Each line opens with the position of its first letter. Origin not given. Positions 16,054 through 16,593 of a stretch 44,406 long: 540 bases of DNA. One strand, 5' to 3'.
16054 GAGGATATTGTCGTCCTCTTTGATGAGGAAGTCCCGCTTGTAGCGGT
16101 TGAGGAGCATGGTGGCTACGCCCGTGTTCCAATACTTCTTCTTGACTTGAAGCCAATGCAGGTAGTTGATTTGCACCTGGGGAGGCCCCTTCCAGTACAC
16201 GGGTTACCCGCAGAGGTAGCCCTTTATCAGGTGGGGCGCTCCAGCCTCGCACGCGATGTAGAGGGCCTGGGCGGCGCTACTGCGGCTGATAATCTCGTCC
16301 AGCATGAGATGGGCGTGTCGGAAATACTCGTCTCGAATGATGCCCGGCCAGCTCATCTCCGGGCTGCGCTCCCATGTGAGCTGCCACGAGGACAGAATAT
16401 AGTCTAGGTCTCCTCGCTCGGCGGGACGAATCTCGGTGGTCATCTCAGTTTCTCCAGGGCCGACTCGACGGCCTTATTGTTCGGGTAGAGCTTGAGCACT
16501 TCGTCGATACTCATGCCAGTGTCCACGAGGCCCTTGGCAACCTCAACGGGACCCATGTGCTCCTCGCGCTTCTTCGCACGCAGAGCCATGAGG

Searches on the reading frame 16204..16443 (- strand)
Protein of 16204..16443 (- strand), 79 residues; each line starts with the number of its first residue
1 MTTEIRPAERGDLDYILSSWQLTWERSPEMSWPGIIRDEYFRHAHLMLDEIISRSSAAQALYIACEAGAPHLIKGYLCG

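Call 52: find_encoding_contigs(protein=window:16204-16443:-, flank=6000, max_places=5)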
Protein window:16204-16443:- (79 aa): no gene with exactly this product is on record in the collection.
